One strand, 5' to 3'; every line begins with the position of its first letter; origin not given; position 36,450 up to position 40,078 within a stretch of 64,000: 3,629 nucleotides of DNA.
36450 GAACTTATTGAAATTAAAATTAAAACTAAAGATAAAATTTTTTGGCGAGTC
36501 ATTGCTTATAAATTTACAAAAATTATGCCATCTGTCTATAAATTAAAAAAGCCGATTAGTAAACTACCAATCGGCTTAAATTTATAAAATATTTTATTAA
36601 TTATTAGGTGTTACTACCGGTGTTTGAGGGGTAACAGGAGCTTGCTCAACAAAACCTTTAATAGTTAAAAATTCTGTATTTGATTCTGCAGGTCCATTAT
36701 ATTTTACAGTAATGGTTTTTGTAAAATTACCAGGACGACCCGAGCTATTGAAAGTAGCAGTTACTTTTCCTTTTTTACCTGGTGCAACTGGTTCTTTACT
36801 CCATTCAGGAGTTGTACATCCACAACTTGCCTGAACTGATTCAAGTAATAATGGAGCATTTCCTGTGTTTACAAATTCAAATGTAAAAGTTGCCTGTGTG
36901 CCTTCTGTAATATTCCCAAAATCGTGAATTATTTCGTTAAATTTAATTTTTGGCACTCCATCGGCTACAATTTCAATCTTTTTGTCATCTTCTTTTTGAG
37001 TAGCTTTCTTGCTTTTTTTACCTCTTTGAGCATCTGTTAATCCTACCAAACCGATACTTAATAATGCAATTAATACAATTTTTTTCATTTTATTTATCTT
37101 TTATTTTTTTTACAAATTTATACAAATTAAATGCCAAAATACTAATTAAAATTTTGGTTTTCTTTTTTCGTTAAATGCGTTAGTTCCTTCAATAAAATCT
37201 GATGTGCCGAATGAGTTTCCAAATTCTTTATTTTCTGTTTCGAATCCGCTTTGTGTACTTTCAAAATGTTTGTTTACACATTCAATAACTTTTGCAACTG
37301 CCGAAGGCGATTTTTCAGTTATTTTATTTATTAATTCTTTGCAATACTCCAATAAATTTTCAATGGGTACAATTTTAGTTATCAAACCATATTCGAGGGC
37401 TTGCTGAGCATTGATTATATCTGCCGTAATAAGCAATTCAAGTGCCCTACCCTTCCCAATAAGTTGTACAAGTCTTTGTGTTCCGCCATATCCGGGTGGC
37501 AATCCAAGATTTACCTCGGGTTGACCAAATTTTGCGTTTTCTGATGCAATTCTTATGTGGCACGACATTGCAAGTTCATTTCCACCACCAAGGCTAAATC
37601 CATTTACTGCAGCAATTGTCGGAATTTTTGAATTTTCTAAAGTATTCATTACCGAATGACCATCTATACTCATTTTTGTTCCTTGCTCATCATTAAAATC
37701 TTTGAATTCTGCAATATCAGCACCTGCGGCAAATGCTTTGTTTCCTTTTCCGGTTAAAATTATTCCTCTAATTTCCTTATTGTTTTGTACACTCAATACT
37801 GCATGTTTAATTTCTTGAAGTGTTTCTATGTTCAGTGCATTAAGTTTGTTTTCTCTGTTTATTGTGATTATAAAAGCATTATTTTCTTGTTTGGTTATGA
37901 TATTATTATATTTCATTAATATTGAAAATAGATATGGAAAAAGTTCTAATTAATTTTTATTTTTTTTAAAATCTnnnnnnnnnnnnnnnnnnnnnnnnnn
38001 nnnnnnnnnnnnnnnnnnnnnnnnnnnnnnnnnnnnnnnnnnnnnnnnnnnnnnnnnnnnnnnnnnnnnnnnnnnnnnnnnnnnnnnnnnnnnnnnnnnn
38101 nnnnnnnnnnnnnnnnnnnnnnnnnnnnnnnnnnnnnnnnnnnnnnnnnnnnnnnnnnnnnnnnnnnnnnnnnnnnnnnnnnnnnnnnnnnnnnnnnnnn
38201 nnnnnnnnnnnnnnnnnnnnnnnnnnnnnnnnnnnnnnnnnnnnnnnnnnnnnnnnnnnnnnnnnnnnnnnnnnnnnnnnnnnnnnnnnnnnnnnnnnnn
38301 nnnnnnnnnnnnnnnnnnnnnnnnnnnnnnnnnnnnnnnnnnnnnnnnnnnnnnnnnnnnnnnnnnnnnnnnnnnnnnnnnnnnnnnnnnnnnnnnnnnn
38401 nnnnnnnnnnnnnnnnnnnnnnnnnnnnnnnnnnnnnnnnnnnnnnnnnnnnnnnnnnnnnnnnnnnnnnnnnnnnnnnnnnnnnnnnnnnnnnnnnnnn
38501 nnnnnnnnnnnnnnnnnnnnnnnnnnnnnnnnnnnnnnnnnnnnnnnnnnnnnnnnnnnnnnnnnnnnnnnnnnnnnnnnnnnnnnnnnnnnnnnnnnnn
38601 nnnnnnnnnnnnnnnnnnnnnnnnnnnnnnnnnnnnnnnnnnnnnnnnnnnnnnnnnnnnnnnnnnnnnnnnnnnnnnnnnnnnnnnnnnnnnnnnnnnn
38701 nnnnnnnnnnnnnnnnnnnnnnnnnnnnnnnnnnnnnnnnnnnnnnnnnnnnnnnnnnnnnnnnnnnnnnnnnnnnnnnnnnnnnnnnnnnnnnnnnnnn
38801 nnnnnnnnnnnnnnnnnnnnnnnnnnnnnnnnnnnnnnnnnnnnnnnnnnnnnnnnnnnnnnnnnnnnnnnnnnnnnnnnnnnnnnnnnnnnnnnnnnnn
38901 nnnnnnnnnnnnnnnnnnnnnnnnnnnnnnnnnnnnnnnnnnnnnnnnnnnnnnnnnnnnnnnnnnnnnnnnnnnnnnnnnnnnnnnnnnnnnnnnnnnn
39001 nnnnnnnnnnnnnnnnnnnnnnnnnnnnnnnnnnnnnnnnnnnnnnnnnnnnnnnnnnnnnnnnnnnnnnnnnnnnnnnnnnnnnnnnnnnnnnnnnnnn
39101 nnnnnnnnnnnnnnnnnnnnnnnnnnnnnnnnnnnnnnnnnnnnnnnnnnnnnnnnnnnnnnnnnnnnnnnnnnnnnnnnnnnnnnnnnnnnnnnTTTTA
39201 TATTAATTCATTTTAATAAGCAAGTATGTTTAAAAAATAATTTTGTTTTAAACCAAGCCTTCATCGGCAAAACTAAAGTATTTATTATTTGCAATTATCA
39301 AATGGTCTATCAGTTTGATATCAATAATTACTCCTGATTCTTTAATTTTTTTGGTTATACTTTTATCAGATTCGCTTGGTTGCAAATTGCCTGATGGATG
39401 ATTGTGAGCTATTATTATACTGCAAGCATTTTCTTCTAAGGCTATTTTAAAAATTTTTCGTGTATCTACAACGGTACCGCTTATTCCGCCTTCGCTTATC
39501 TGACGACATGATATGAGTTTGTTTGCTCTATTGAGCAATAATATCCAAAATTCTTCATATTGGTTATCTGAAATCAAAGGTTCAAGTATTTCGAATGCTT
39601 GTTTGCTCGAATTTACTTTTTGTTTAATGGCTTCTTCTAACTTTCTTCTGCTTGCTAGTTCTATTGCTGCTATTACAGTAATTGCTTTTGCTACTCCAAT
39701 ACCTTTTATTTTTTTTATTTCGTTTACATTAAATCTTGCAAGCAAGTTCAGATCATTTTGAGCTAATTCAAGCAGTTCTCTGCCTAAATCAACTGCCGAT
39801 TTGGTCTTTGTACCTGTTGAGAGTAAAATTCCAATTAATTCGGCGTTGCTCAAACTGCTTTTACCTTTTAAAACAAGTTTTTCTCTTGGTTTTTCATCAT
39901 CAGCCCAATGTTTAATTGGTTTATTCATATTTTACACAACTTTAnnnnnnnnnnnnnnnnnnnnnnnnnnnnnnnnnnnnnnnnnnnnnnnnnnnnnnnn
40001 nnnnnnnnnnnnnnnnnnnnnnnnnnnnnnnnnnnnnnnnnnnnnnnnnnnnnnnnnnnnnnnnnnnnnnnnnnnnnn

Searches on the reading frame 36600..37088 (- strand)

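Call 64: search_protein_families(library=pfam, proteins=[window:36600-37088:-], max_evalue=0.00001)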
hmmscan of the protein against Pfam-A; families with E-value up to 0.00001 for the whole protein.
window:36600-37088:- (163 aa): 2 families
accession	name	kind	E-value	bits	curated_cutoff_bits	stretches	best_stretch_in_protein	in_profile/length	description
PF07610.17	DUF1573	-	3e-35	120.6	26.1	1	48-147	1-98/98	Protein of unknown function (DUF1573)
PF22544.2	HYDIN_VesB_CFA65-like_Ig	-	4.3e-20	72.3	25.5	1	46-145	1-99/100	HYDIN/CFA65/VesB-like, Ig-like domain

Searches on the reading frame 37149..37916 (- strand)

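Call 64: search_protein_families(library=pfam, proteins=[window:37149-37916:-], max_evalue=0.00001)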
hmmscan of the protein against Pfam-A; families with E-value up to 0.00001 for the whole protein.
window:37149-37916:- (256 aa): 2 families
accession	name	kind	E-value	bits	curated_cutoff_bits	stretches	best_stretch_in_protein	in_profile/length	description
PF00378.25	ECH_1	-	1.2e-62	212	27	1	11-256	3-248/251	Enoyl-CoA hydratase/isomerase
PF16113.10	ECH_2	-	2.1e-39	136.4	27.2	1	16-242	3-232/335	Enoyl-CoA hydratase/isomerase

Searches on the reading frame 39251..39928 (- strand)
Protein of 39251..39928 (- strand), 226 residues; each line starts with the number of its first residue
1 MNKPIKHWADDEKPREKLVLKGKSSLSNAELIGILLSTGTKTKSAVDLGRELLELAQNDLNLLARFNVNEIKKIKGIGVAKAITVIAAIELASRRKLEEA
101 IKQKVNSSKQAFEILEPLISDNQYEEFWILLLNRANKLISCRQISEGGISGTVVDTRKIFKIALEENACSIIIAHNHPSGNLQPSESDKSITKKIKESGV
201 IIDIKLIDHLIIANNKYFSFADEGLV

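Call 65: search_protein_families(library=pfam, proteins=[window:39251-39928:-], max_evalue=0.00001)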
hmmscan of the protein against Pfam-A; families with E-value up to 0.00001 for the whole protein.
window:39251-39928:- (226 aa): 2 families
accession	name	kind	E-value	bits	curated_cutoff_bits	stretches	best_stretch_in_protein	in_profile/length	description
PF04002.20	RadC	-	3.2e-44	150.2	22.1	1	106-225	2-121/121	RadC-like JAB domain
PF20582.4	UPF0758_N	-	5.2e-27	94.2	27.1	1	5-83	1-77/77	UPF0758 N-terminal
